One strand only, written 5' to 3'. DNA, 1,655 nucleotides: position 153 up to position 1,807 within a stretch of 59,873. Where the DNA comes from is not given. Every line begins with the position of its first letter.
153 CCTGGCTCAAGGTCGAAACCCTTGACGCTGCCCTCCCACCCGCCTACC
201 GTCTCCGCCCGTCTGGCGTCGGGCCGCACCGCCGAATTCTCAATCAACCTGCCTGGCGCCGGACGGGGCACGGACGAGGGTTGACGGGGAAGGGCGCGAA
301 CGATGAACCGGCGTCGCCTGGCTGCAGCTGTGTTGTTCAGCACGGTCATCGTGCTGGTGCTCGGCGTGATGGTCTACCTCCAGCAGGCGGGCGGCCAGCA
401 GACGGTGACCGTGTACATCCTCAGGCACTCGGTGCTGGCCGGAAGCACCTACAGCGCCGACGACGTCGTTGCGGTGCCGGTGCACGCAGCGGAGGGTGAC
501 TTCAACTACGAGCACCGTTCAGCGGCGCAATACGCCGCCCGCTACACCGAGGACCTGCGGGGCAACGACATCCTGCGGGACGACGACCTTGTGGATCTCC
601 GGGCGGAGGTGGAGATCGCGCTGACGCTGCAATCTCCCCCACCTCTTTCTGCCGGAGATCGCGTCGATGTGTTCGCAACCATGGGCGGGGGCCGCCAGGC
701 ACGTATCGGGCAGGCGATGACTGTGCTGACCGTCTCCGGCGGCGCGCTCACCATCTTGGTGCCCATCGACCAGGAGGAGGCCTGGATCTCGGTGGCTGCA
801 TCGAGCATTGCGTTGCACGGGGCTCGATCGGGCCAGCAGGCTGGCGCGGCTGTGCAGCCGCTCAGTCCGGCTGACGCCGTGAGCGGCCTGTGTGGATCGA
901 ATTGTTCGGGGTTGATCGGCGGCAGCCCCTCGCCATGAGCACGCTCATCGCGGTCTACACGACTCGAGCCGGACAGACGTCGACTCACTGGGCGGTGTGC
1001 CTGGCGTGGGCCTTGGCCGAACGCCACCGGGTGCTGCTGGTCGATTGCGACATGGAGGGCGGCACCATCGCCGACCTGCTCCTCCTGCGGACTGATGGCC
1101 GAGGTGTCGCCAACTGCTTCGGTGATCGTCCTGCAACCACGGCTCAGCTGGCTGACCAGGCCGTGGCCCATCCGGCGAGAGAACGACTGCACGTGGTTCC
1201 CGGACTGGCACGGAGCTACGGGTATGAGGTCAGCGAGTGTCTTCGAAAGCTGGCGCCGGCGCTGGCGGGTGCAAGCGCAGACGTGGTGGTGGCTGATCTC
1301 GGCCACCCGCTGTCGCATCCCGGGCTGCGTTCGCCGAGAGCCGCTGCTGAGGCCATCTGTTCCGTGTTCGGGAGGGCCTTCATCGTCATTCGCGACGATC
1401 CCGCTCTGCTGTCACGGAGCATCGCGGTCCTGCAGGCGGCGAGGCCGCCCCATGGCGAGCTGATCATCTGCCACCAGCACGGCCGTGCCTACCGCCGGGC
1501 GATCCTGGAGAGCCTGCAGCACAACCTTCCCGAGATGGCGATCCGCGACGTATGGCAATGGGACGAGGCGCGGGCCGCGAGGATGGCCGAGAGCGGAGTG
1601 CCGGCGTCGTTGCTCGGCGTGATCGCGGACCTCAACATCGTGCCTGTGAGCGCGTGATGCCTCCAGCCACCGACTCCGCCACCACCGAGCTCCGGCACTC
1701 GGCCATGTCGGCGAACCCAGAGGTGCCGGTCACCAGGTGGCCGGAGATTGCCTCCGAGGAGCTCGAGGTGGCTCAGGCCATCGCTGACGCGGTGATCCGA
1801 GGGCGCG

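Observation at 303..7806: Tad-like operon with no pilin, extended by a second MinD ATPase and three unassigned proteins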

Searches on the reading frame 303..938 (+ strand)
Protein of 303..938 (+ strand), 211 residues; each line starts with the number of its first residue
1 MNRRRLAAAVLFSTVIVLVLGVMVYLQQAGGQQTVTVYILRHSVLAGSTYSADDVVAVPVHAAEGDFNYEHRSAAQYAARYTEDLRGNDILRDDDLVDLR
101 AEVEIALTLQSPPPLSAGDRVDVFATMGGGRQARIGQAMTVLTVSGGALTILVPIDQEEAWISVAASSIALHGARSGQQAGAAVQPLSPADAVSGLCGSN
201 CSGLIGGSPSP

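Call 5: search_protein_families(library=pfam, proteins=[window:303-938:+], max_evalue=1)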
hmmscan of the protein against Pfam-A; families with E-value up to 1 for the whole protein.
window:303-938:+ (211 aa): 4 families
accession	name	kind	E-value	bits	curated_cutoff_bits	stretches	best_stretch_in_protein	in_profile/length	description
PF16976.10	RcpC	-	0.084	13.2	28.8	1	115-141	28-55/114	Flp pilus assembly protein RcpC/CpaB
PF05653.20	Mg_trans_NIPA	-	0.088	12.4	26.2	1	10-52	145-188/295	Magnesium transporter NIPA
PF14155.11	DUF4307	-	0.29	11.5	27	1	3-53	1-51/111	Domain of unknown function (DUF4307)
PF10027.14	DUF2269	-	0.62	10.6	28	0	137-165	54-82/150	Predicted integral membrane protein (DUF2269)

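Call 6: search_protein_families(library=ncbifam, proteins=[window:303-938:+], max_evalue=1)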
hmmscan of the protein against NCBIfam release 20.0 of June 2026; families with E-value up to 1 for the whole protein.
window:303-938:+ (211 aa): 2 families
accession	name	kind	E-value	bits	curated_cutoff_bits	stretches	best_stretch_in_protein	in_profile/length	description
TIGR03177.1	pilus_cpaB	equivalog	0.023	13.9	71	0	19-67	18-72/262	Flp pilus assembly protein CpaB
NF041604.1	CSP_NTE_dom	subfamily_domain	0.33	11.3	45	0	4-39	64-99/112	cold shock domain-containing protein membrane protein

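Call 33: search_protein_families(library=pfam, alignment_id=A4, max_evalue=1)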
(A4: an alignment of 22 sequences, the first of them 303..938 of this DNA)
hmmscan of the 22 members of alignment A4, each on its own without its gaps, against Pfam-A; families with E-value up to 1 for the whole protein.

A. member 1, window:303-938:+ (211 aa): 4 families
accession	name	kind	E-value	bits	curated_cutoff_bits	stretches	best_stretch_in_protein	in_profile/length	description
PF16976.10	RcpC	-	0.084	13.2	28.8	1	115-141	28-55/114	Flp pilus assembly protein RcpC/CpaB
PF05653.20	Mg_trans_NIPA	-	0.088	12.4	26.2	1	10-52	145-188/295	Magnesium transporter NIPA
PF14155.11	DUF4307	-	0.29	11.5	27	1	3-53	1-51/111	Domain of unknown function (DUF4307)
PF10027.14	DUF2269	-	0.62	10.6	28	0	137-165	54-82/150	Predicted integral membrane protein (DUF2269)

B. families by the number of members that match (of 22 scanned): 17 families
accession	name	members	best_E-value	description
PF08666.17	SAF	10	7e-07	SAF domain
PF13144.11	ChapFlgA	3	0.0075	Chaperone for flagella basal body P-ring formation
PF19586.5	DUF6093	2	0.089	Family of unknown function (DUF6093)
PF02597.26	ThiS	2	0.094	ThiS family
PF17524.7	CnrY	1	0.009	Anti-sigma factor CnrY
PF19744.4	DUF6232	1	0.011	Family of unknown function (DUF6232)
PF11139.14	SfLAP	1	0.017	Sap, sulfolipid-1-addressing protein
PF19747.4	DUF6234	1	0.028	Family of unknown function (DUF6234)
PF13385.13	Laminin_G_3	1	0.078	Concanavalin A-like lectin/glucanases superfamily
PF16976.10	RcpC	1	0.084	Flp pilus assembly protein RcpC/CpaB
PF05653.20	Mg_trans_NIPA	1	0.088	Magnesium transporter NIPA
PF06480.20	FtsH_ext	1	0.092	FtsH Extracellular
PF08383.16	Maf_N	1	0.16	Maf N-terminal region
PF05157.20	MshEN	1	0.16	MshEN domain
PF06680.16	DUF1181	1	0.19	Protein of unknown function (DUF1181)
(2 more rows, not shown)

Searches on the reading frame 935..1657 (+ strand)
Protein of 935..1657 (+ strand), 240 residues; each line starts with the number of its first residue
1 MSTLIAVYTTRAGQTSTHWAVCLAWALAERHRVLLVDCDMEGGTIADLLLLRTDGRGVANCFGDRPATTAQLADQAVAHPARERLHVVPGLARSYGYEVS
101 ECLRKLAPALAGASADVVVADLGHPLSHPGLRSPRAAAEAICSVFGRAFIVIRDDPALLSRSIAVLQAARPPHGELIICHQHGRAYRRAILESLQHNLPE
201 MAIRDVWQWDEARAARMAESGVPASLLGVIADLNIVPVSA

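Call 5: search_protein_families(library=pfam, proteins=[window:935-1657:+], max_evalue=1)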
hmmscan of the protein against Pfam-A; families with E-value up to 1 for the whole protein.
window:935-1657:+ (240 aa): 2 families
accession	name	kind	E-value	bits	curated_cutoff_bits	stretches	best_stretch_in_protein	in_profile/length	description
PF13614.12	AAA_31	-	0.0094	16.3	27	1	4-48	3-48/177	AAA domain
PF01656.29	CbiA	-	0.14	12.5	25.4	1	17-43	13-40/125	CobQ/CobB/MinD/ParA nucleotide binding domain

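Call 6: search_protein_families(library=ncbifam, proteins=[window:935-1657:+], max_evalue=1)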
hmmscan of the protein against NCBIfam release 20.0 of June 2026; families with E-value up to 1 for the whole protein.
window:935-1657:+ (240 aa): 5 families
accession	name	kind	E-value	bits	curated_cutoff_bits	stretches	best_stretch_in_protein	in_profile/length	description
NF047398.1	AAA_KGGVGR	domain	0.00015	22.2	90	1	4-94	4-103/190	KGGVGR-motif variant AAA ATPase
TIGR03018.1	pepcterm_TyrKin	hypoth_equivalog_domain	0.00055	19.3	230.65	1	3-67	36-101/207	XrtA-associated tyrosine autokinase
NF041546.1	ParA_partition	equivalog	0.036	13.6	180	1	5-42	2-40/203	ParA family partition ATPase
TIGR01007.1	eps_fam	subfamily_domain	0.17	11.4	108.05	1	5-73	22-89/204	polysaccharide biosynthesis tyrosine autokinase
NF008568.0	PRK11519.1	equivalog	0.22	9.6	1068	1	29-65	554-589/720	tyrosine-protein kinase Wzc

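Call 44: search_solved_structures(query=A7, max_evalue=1)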
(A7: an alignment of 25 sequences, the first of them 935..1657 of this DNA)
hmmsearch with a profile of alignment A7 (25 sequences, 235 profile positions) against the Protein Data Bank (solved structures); distinct sequences matched with E-value up to 1: 20.
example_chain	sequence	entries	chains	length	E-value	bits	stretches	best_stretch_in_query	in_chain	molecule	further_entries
2b3z_A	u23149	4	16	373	0.0014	21.1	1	126-223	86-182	Riboflavin biosynthesis protein ribD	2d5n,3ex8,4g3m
6u1q_A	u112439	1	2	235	0.0028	20.2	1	6-67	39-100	VpsO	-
5j1j_A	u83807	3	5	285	0.0099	18.4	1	3-66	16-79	Site-determining protein | Transcriptional antiactivator FleN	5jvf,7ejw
4pfs_A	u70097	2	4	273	0.022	17.3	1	1-123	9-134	Cobyrinic Acid a,c-diamide synthase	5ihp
6iub_A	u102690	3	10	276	0.028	16.9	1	1-41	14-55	SpoOJ regulator (Soj)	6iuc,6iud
1wcv_1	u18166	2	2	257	0.031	16.7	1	4-127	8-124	SEGREGATION PROTEIN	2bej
7dut_A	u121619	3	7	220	0.069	15.6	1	4-45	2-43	SOJ protein (Soj)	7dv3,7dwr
5if9_A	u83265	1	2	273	0.098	15.1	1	2-123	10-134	Cobyrinic Acid a,c-diamide synthase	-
8pb9_A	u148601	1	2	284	0.13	14.7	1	3-66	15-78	Antiactivator FleN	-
8p53_A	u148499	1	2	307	0.17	14.3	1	3-66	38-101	Antiactivator FleN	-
3k9g_A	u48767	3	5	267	0.22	14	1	4-42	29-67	PF-32 protein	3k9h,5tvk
8jmj_A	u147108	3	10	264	0.23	13.9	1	1-38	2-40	SpoOJ regulator (Soj)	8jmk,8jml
6ybb_A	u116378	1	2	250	0.25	13.8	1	4-38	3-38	Bacterial cellulose secretion regulator BcsQ, R156E mutant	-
6ybu_A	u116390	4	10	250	0.27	13.7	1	4-38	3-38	Bacterial cellulose secretion regulator BcsQ | Cell division protein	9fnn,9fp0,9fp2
6yar_A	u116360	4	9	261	0.28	13.6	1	4-38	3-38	Bacterial cellulose secretion regulator BcsQ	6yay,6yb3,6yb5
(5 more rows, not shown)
